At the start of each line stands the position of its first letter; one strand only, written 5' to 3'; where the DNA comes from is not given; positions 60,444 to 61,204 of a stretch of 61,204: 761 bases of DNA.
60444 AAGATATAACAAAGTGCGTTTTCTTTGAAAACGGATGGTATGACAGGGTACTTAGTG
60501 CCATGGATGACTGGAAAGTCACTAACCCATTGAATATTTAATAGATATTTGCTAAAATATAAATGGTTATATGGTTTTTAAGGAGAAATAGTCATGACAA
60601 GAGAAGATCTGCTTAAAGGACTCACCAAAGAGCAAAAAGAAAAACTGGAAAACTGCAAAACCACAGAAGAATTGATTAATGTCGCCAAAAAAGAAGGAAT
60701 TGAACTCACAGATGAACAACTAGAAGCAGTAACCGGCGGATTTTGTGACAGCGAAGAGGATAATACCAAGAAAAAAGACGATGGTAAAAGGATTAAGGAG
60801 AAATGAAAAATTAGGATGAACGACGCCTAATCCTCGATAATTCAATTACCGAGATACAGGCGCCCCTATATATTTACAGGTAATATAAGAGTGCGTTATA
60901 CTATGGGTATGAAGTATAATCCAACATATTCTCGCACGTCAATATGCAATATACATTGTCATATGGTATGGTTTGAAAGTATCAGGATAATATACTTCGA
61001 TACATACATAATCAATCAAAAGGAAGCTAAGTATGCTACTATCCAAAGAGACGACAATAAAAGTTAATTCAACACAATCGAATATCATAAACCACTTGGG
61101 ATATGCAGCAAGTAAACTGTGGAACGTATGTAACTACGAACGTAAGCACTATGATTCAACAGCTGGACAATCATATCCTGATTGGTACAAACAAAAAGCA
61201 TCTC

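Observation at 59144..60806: Two-gene radical SAM/SPASM plus Nif11-type GG-leader precursor cassette: candidate undescribed thioether RiPP with a single-Cys, highly charged core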

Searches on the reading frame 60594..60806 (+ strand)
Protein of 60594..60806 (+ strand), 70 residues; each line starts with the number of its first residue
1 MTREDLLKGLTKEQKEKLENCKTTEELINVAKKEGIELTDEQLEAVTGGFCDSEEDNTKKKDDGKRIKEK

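Call 3: search_protein_families(library=pfam, proteins=[window:60594-60806:+], max_evalue=0.1)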
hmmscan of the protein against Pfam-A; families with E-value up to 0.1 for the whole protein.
window:60594-60806:+ (70 aa): 2 families
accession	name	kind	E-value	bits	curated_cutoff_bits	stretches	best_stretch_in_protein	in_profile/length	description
PF07862.16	Nif11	-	0.0034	18.1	23.8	1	15-41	20-46/48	Nif11 domain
PF11116.13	DUF2624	-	0.013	16.8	24.7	1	16-57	10-50/83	Protein of unknown function (DUF2624)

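Call 4: search_protein_families(library=ncbifam, proteins=[window:60594-60806:+], max_evalue=0.1)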
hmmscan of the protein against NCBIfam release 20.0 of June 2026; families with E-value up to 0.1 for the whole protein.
window:60594-60806:+ (70 aa): 8 families
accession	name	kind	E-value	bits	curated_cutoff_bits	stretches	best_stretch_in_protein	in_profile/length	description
TIGR03798.1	leader_Nif11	subfamily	0.00011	22.4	32.3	1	15-52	20-54/68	Nif11-like leader peptide family RiPP precursor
NF038167.1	cyan_ocin_like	subfamily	0.00075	19.6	32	1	34-58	7-30/72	CTB family bacteriocin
TIGR03793.1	leader_NHLP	domain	0.022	14.6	50.9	1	31-49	59-77/77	NHLP leader peptide family RiPP precursor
TIGR03949.1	bact_IIb_cerein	subfamily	0.024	14.4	21.5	1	37-50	3-16/45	class IIb bacteriocin, lactobin A/cerein 7B family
NF038399.1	NH_RiPP_Os17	domain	0.038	14.1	40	0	29-47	26-44/63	Os1348 family NHLP clan protein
NF033456.1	RiPP_CCRG-2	domain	0.038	14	24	1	37-49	5-17/18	CCRG-2 family RiPP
NF052510.1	methyltran_MpqE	exception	0.044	13.2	335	1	5-52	78-126/234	methyl-plastoquinone biosynthesis methyltransferase MpqE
TIGR03898.1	lanti_MRSA_kill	subfamily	0.095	12.7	23.5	0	36-49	31-44/44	mersacidin/lichenicidin family type 2 lantibiotic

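Call 7: find_homologous_proteins(query=window:60594-60806:+, max_evalue=0.01)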
Query window:60594-60806:+ (70 aa): 432 proteins with E <= 0.01 among 434 candidates; the best 120 are listed.
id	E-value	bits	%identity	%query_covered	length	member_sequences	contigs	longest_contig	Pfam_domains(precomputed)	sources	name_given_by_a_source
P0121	5.6e-35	135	100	100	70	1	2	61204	-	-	-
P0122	7.7e-27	110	80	100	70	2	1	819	-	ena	-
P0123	1.8e-16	77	82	70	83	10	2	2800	-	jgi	-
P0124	1.3e-15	74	63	84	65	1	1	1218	-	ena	-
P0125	3.3e-15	73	78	70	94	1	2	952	PF07862.17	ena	-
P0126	6.6e-15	72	79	69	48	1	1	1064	-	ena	-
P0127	3.2e-14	70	63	74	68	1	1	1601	-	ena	-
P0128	3.9e-14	70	59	97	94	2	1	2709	-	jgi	-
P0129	4.0e-14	69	64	79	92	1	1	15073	-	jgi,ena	-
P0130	5.4e-14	69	60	89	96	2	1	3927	-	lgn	-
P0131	5.9e-14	69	62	74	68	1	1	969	-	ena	-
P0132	6.1e-14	69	66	83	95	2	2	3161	-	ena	-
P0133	6.6e-14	69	56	94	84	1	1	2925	-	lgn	-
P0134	7.4e-14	69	67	77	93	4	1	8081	-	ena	-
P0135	7.6e-14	69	62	83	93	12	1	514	-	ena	-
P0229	7.5e-12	62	56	94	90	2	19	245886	-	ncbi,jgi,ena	-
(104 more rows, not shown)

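Call 22: find_encoding_contigs(protein=window:60594-60806:+, flank=10000, max_places=4)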
Protein window:60594-60806:+ (70 aa): 1 contig read that carries it; 1 place shown.
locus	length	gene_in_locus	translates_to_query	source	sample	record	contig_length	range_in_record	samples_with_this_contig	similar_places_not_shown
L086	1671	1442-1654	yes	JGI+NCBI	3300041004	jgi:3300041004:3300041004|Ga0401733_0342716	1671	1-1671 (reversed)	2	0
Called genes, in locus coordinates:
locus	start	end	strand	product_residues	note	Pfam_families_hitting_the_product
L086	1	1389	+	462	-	?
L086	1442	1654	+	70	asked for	-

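Call 40: search_protein_families(library=ncbifam, proteins=[P0128, P0229], max_evalue=0.01)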
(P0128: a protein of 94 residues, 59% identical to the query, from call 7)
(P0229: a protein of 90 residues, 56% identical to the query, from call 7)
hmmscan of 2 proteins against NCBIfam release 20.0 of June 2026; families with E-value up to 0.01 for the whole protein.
P0128 (94 aa): 8 families
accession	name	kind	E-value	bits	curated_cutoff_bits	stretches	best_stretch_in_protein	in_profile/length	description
NF047912.1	ECs_2282_CxxC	subfamily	4.1e-07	29.8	37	1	56-89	3-36/60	ECs_2282 family putative zinc-binding protein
TIGR04165.1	methano_modCys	hypoth_equivalog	5.6e-06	26.5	60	1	57-93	9-49/50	TIGR04165 family Cys-rich peptide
TIGR03798.1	leader_Nif11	subfamily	0.002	18.3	32.3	1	15-44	21-50/68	Nif11-like leader peptide family RiPP precursor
TIGR03655.1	anti_R_Lar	subfamily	0.004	17.4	39.6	1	58-88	4-36/55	Lar family restriction alleviation protein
NF038167.1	cyan_ocin_like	subfamily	0.0047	17.1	32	1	33-54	7-23/72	CTB family bacteriocin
NF033772.1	pheromone_VP1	equivalog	0.0059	16.8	85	1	27-52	2-27/65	peptide pheromone VP1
NF011482.0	PRK14892.1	equivalog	0.0066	16.3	109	0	56-87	22-49/101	putative transcription elongation factor Elf1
TIGR03949.1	bact_IIb_cerein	subfamily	0.0091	15.8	21.5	0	36-50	3-17/45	class IIb bacteriocin, lactobin A/cerein 7B family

P0229 (90 aa): 5 families
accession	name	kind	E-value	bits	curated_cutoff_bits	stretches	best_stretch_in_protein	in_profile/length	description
TIGR03798.1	leader_Nif11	subfamily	7.1e-05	23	32.3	1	15-44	21-50/68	Nif11-like leader peptide family RiPP precursor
NF033772.1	pheromone_VP1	equivalog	0.0014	18.8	85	1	26-48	1-23/65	peptide pheromone VP1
NF038167.1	cyan_ocin_like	subfamily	0.0039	17.3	32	0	34-50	8-24/72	CTB family bacteriocin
TIGR03793.1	leader_NHLP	domain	0.0097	15.7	50.9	0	16-48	46-77/77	NHLP leader peptide family RiPP precursor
TIGR03949.1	bact_IIb_cerein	subfamily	0.0099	15.7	21.5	0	36-49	3-16/45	class IIb bacteriocin, lactobin A/cerein 7B family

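Call 56: find_related_loci(query=window:60594-60806:+, collection=metagenome_contigs, flank=10000)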
Query window:60594-60806:+ (70 aa) in metagenome_contigs; peptide patterns used: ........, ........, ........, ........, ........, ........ (x = any residue, [..] = any of these).
600 stretches matched a pattern (row limit reached: there are more); 11 encode a relative of the query (tblastn E <= 1e-3); 11 distinct loci.
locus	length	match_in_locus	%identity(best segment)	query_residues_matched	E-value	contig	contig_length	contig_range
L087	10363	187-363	63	1-60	3e-18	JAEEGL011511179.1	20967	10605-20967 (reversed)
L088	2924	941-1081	68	3-49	1e-16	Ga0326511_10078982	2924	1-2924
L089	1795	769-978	51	1-70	1e-16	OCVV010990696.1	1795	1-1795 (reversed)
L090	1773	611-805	58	3-60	2e-16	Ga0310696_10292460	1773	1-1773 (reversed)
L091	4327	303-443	66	3-49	4e-16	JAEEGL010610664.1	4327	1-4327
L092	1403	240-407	57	3-58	1e-15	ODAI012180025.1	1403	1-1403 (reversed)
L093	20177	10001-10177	55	1-60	1e-15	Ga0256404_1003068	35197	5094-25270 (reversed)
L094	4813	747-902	56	3-54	1e-15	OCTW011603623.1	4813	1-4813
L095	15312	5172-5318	55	1-49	4e-13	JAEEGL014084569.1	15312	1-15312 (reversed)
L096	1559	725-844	65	10-49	1e-11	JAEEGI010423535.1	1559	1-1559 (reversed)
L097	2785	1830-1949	65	10-49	1e-11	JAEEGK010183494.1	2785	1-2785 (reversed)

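Call 63: search_protein_families(library=pfam, alignment_id=A4, max_evalue=0.01)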
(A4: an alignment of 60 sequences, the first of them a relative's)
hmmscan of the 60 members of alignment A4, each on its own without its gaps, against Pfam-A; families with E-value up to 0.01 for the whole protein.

A. member 1, P0121 (70 aa): 1 family
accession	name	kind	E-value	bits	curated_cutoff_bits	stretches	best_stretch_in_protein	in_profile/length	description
PF07862.16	Nif11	-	0.0034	18.1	23.8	1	15-41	20-46/48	Nif11 domain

B. families by the number of members that match (of 60 scanned): 58 families (the first 25 are shown)
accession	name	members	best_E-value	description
PF07862.16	Nif11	44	9.6e-06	Nif11 domain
PF08271.17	Zn_Ribbon_TF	11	4.4e-05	TFIIB zinc-binding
PF14354.12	Lar_restr_allev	9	0.00024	Restriction alleviation protein Lar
PF12760.12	Zn_ribbon_IS1595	8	1.8e-05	Transposase zinc-ribbon domain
PF01096.23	Zn_ribbon_TFIIS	5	1.1e-05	Transcription factor S-II (TFIIS)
PF13248.11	Zn_ribbon_3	5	0.00022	zinc-ribbon domain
PF09723.15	Zn_ribbon_8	5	0.00068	Zinc ribbon domain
PF23451.1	Zn_ribbon_PaaD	4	0.0022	PaaD zinc beta ribbon domain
PF10571.15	UPF0547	4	0.0026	Uncharacterised protein family UPF0547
PF08274.17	Zn_Ribbon_YjdM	4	0.0029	PhnA Zinc-Ribbon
PF24441.1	DUF7560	3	0.00095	Family of unknown function (DUF7560)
PF24460.1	DUF7575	3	0.0011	Domain of unknown function (DUF7575)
PF07282.18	Cas12f1-like_TNB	3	0.0027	Cas12f1-like, TNB domain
PF20023.5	WSLR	2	0.00046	Wolframin Sel1-like repeat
PF03194.20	LUC7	2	0.0005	LUC7 N_terminus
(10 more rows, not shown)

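Call 64: search_protein_families(library=ncbifam, alignment_id=A4, max_evalue=0.01)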
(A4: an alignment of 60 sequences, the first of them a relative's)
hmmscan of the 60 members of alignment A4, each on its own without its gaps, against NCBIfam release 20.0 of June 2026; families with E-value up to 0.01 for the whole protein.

A. member 1, P0121 (70 aa): 2 families
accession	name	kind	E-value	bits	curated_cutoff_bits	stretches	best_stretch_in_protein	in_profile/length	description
TIGR03798.1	leader_Nif11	subfamily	0.00011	22.4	32.3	1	15-52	20-54/68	Nif11-like leader peptide family RiPP precursor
NF038167.1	cyan_ocin_like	subfamily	0.00075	19.6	32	1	34-58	7-30/72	CTB family bacteriocin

B. families by the number of members that match (of 60 scanned): 42 families (the first 25 are shown)
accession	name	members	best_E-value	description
TIGR03798.1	leader_Nif11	59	3.9e-06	Nif11-like leader peptide family RiPP precursor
NF038167.1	cyan_ocin_like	49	0.00035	CTB family bacteriocin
NF038399.1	NH_RiPP_Os17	24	0.00037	Os1348 family NHLP clan protein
TIGR03793.1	leader_NHLP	24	0.0019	NHLP leader peptide family RiPP precursor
NF033772.1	pheromone_VP1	17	0.0011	peptide pheromone VP1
NF047912.1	ECs_2282_CxxC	15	4.1e-07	ECs_2282 family putative zinc-binding protein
TIGR03949.1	bact_IIb_cerein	11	0.0005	class IIb bacteriocin, lactobin A/cerein 7B family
TIGR03655.1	anti_R_Lar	10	1.3e-05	Lar family restriction alleviation protein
TIGR04165.1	methano_modCys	8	1.8e-06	TIGR04165 family Cys-rich peptide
NF050000.1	IS1_IS1595_Zn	7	1.6e-05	IS1/IS1595 family N-terminal zinc-binding domain-containing protein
NF048018.1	IS256_N_4Cys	7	4e-05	transposase-like zinc-binding domain-containing protein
NF033456.1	RiPP_CCRG-2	7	0.0048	CCRG-2 family RiPP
TIGR01384.1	TFS_arch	5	5.8e-06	transcription factor S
NF003008.0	PRK03824.1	4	0.00012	hydrogenase nickel incorporation protein HypA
TIGR02605.1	CxxC_CxxC_SSSS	4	0.00036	FmdB family zinc ribbon protein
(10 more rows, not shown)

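Call 67: find_encoding_contigs(protein=P0122, flank=3000, max_places=3)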
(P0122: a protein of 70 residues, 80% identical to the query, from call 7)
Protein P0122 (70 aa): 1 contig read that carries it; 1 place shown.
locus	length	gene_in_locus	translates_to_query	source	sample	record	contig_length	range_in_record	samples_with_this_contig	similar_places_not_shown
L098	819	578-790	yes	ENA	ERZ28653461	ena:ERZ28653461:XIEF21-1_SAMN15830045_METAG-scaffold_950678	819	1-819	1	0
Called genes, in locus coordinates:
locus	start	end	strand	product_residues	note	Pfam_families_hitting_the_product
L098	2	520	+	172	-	?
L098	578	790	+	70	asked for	-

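Call 68: find_encoding_contigs(protein=P0124, flank=3000, max_places=3)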
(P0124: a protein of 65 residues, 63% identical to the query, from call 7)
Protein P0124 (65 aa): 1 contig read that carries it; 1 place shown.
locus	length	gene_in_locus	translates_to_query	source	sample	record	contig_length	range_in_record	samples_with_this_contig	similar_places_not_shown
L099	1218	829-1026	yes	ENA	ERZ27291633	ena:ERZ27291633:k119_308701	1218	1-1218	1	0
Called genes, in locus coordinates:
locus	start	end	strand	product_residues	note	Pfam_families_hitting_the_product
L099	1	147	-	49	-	?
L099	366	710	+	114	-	-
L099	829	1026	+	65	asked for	-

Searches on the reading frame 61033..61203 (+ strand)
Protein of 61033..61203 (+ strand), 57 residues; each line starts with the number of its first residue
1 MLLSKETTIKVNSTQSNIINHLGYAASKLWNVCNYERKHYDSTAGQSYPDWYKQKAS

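Call 39: search_protein_families(library=pfam, proteins=[window:61033-61203:+], max_evalue=10)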
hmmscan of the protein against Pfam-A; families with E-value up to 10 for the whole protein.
window:61033-61203:+ (57 aa): 1 family
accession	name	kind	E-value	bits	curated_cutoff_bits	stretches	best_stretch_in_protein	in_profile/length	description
PF14475.11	Mso1_Sec1_bdg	-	0.038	14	29.1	1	32-51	21-39/40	Sec1-binding region of Mso1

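Call 43: search_dna_similar(query=window:61033-61203:+, collection=plasmids, mode=protein, max_evalue=0.001, max_rows=8)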
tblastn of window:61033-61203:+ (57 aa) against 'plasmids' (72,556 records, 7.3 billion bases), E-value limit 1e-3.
Records with a match: 1; places in all: 1; records where one place covers at least 80% of the query: 1.
Best place of each record, by identity: <60% 1.
By first word of the organism name: Clostridioides 1.
By predicted mobility (MOB-suite, as given by PLSDB): non-mobilizable 1.
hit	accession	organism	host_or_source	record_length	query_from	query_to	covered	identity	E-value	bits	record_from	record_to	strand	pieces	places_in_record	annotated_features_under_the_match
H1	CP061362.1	Clostridioides sp. ES-W-0016-02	water,pond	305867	1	55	96%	34.5%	6e-8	53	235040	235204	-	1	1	tnpB: IS200/IS605 family element transposase accessory protein TnpB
